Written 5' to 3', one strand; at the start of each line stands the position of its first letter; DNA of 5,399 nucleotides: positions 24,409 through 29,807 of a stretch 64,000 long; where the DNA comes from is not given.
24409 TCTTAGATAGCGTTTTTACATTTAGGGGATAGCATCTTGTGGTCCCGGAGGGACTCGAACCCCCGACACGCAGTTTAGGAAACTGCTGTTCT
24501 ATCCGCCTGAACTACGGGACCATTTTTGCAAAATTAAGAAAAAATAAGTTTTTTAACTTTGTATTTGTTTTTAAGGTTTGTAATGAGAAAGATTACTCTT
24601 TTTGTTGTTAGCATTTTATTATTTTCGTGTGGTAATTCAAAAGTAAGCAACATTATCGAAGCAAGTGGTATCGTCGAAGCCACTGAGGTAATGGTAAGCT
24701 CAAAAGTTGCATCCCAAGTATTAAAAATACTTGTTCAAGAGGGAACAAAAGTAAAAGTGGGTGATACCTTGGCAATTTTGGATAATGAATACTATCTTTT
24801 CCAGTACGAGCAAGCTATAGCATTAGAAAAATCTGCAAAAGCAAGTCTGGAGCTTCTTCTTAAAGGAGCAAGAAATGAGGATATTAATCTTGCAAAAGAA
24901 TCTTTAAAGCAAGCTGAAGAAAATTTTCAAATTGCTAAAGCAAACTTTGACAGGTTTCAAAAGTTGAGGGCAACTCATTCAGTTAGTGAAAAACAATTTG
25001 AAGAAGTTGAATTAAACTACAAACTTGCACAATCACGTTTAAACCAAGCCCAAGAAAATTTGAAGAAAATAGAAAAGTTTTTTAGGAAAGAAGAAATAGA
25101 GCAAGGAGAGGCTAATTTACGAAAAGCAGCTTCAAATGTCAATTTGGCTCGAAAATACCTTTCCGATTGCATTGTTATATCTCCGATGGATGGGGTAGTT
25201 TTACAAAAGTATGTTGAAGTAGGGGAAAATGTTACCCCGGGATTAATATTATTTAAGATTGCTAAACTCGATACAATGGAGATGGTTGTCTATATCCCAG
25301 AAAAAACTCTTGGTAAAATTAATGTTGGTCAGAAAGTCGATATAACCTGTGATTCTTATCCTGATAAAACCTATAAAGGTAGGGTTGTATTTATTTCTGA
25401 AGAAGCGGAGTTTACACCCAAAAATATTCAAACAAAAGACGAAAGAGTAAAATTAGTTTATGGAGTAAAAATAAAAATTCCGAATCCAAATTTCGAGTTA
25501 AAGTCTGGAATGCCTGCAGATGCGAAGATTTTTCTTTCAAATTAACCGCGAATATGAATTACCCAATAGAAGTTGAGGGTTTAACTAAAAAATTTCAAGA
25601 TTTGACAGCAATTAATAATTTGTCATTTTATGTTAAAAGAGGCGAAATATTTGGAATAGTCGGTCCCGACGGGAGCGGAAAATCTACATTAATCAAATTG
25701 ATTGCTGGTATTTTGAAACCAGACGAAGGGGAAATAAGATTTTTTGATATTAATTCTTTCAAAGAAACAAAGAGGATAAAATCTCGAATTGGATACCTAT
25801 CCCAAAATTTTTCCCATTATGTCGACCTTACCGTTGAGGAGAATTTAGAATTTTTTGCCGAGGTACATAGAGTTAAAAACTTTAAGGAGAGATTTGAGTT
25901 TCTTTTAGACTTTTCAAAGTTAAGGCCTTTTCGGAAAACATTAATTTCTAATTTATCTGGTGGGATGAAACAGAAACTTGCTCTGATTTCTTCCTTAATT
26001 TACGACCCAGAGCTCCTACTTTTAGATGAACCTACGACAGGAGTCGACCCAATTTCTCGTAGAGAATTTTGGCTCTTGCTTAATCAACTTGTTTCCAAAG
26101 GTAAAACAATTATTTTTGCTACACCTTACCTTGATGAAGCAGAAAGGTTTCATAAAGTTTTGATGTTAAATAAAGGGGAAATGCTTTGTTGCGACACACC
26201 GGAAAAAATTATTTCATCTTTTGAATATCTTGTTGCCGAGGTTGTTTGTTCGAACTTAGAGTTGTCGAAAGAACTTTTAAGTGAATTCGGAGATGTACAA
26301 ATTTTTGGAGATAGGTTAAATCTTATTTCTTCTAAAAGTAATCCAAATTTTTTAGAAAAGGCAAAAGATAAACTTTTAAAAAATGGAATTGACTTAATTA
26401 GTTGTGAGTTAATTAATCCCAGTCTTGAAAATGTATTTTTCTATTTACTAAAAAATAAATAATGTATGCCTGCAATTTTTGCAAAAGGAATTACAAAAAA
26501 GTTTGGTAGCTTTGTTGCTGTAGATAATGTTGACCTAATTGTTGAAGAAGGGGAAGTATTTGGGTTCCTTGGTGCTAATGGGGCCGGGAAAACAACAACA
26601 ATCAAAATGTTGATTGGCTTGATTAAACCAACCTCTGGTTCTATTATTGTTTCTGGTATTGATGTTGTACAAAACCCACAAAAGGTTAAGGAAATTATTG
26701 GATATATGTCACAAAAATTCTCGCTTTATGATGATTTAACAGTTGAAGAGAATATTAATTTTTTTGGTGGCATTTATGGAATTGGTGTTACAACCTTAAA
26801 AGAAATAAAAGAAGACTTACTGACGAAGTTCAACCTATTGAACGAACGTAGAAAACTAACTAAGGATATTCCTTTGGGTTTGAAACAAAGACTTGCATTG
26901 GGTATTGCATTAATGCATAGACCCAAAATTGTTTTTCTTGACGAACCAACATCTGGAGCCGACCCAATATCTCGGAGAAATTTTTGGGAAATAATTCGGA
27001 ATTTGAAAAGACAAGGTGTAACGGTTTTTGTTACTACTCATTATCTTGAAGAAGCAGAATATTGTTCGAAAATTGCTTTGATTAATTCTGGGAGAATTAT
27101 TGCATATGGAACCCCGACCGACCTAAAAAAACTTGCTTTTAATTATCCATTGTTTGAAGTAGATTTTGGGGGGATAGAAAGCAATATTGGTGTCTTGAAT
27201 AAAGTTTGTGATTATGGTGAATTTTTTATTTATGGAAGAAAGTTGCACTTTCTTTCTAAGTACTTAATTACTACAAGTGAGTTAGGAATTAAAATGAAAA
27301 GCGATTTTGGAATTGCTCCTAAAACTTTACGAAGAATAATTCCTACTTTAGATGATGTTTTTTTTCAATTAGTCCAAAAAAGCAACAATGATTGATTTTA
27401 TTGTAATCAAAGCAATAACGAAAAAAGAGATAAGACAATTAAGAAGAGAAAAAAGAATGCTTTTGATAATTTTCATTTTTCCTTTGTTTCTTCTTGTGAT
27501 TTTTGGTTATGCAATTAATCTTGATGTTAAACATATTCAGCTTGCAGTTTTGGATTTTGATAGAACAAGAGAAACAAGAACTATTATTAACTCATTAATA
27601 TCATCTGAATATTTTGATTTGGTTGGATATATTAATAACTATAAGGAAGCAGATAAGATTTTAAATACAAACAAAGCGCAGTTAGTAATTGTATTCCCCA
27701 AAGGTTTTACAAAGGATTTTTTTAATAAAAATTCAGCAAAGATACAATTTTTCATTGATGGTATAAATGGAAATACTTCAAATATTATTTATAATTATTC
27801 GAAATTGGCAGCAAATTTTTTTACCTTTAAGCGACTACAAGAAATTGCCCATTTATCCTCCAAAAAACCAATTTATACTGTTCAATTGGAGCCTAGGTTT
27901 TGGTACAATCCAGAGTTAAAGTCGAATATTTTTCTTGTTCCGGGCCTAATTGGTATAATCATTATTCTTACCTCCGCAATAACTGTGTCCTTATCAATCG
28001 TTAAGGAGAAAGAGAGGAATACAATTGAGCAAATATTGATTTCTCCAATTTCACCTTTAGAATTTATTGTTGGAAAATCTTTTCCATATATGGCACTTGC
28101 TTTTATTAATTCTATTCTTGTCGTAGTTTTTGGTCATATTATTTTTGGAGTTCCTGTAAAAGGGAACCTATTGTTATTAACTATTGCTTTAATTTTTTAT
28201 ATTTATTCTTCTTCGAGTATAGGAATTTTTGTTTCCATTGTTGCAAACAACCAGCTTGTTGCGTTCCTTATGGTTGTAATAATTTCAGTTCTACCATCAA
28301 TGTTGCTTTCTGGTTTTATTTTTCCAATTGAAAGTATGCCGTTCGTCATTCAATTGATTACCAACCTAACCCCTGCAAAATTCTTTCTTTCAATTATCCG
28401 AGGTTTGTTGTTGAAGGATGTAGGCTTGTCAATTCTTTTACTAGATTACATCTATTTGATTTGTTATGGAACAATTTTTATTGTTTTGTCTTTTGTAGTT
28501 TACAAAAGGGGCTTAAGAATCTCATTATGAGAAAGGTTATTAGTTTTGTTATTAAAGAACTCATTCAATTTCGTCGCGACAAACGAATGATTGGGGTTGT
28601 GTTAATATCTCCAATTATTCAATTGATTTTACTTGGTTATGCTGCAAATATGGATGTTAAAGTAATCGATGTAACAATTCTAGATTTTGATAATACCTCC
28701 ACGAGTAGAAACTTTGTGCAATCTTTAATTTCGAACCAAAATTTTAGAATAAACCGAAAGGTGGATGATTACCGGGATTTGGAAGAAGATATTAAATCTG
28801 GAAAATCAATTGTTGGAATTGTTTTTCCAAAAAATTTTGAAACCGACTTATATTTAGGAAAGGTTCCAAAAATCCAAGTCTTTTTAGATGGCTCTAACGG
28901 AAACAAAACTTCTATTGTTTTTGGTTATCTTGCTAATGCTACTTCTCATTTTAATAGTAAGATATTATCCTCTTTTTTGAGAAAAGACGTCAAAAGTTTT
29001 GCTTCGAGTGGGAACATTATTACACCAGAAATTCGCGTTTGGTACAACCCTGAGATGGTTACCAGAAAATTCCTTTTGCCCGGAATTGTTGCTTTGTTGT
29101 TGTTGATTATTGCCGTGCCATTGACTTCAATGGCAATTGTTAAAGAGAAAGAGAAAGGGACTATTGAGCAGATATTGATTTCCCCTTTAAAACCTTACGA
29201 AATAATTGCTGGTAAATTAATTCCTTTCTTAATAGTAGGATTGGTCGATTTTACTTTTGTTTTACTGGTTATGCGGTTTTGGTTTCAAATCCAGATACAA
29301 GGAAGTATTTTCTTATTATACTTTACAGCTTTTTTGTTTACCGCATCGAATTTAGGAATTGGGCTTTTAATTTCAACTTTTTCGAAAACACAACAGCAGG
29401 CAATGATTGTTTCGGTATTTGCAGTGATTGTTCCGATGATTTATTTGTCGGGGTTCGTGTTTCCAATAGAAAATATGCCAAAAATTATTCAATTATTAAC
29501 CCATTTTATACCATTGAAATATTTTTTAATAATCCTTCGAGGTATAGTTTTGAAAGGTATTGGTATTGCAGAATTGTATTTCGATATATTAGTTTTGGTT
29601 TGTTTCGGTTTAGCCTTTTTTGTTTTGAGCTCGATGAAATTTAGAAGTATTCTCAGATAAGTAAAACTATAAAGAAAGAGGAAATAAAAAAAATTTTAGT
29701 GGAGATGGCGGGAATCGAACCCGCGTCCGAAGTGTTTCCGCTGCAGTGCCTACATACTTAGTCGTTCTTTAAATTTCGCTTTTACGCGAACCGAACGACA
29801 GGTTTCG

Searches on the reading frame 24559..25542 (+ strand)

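Call 41: search_protein_families(library=pfam, proteins=[window:24559-25542:+], max_evalue=0.001)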
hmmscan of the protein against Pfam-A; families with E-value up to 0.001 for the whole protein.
window:24559-25542:+ (328 aa): 4 families
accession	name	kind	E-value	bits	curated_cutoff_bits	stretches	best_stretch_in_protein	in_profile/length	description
PF16576.10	HlyD_D23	-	2.1e-20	73.4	30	1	32-319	5-213/214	Barrel-sandwich domain of CusB or HlyD membrane-fusion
PF13437.12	HlyD_3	-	1.9e-18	67.6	22.2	1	206-311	2-97/106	HlyD family secretion protein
PF13533.13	Biotin_lipoyl_2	-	1.4e-05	25.2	29.8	1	46-75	3-32/32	Biotin-lipoyl like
PF00364.28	Biotin_lipoyl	-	0.00012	22.2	22.1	0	43-74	42-73/73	Biotin-requiring enzyme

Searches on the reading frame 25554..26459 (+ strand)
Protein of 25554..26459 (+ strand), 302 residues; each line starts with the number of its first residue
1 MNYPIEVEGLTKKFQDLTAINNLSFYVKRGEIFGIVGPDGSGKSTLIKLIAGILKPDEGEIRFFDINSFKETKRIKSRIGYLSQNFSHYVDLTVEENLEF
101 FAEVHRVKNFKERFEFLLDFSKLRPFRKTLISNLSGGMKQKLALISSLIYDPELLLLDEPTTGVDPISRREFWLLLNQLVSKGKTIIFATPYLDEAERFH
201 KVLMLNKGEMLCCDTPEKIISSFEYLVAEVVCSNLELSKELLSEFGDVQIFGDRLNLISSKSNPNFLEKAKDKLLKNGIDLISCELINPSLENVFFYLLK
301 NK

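Call 41: search_protein_families(library=pfam, proteins=[window:25554-26459:+], max_evalue=0.001)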
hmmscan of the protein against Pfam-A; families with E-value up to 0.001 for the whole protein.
window:25554-26459:+ (302 aa): 5 families
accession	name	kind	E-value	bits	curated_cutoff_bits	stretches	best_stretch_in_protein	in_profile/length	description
PF00005.33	ABC_tran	-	1.5e-33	116.7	25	1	21-162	2-137/137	ABC transporter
PF13304.12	AAA_21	-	6e-12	46.7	27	1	62-190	166-297/304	AAA domain, putative AbiEii toxin, Type IV TA system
PF13173.12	AAA_14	-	6.1e-05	23.5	27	1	31-120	3-87/129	AAA domain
PF13555.12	AAA_29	-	0.00052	20.2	27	1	30-63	23-54/61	P-loop containing region of AAA domain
PF07693.20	KAP_NTPase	-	0.00079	19.2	20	0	28-73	18-63/293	KAP family P-loop domain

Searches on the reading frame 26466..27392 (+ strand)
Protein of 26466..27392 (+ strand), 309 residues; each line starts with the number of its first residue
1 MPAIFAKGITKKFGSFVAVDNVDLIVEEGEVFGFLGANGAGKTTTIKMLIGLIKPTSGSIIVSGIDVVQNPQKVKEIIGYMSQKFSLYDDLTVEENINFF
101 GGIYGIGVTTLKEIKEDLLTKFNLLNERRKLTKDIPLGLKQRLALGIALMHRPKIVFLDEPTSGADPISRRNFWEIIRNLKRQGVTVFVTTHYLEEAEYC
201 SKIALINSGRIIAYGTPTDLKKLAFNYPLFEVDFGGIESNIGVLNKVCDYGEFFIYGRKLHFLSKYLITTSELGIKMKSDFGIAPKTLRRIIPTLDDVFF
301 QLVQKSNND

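Call 41: search_protein_families(library=pfam, proteins=[window:26466-27392:+], max_evalue=0.001)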
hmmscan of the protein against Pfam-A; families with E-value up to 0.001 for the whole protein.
window:26466-27392:+ (309 aa): 2 families
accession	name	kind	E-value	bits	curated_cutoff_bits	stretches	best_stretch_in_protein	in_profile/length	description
PF00005.33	ABC_tran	-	2.4e-27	96.7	25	1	20-163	2-137/137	ABC transporter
PF13304.12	AAA_21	-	2e-08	35.1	27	1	138-192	241-298/304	AAA domain, putative AbiEii toxin, Type IV TA system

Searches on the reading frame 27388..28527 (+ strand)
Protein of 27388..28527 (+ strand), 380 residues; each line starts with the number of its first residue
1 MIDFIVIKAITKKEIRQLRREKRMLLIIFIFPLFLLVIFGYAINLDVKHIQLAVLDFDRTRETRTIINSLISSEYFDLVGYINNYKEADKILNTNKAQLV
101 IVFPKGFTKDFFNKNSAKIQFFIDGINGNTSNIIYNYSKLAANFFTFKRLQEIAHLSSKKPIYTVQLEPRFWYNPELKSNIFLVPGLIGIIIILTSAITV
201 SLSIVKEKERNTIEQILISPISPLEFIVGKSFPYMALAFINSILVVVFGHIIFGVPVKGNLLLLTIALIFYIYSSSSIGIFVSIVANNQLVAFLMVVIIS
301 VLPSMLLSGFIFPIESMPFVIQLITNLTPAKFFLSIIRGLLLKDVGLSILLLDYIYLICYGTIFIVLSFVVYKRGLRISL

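Call 41: search_protein_families(library=pfam, proteins=[window:27388-28527:+], max_evalue=0.001)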
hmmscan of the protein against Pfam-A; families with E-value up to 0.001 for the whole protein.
window:27388-28527:+ (380 aa): 3 families
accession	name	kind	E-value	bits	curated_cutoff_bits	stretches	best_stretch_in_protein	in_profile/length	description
PF12698.13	ABC2_membrane_3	-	1.8e-49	169.1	31.6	1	22-369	1-346/347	ABC-2 family transporter protein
PF01061.29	ABC2_membrane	-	8.2e-22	78.2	26.9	1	179-341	46-210/211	ABC-2 type transporter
PF12679.13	ABC2_membrane_2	-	1.5e-14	54.3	27.2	1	9-374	2-280/283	ABC-2 family transporter protein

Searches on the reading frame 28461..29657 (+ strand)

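Call 41: search_protein_families(library=pfam, proteins=[window:28461-29657:+], max_evalue=0.001)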
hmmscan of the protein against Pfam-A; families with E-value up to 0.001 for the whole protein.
window:28461-29657:+ (399 aa): 3 families
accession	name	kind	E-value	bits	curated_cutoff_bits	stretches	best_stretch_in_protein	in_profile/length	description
PF12698.13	ABC2_membrane_3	-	3.3e-49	168.3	31.6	1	41-390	1-345/347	ABC-2 family transporter protein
PF01061.29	ABC2_membrane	-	1.1e-26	94.2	26.9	1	199-363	51-210/211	ABC-2 type transporter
PF12679.13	ABC2_membrane_2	-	1.1e-20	74.5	27.2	1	30-345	4-218/283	ABC-2 family transporter protein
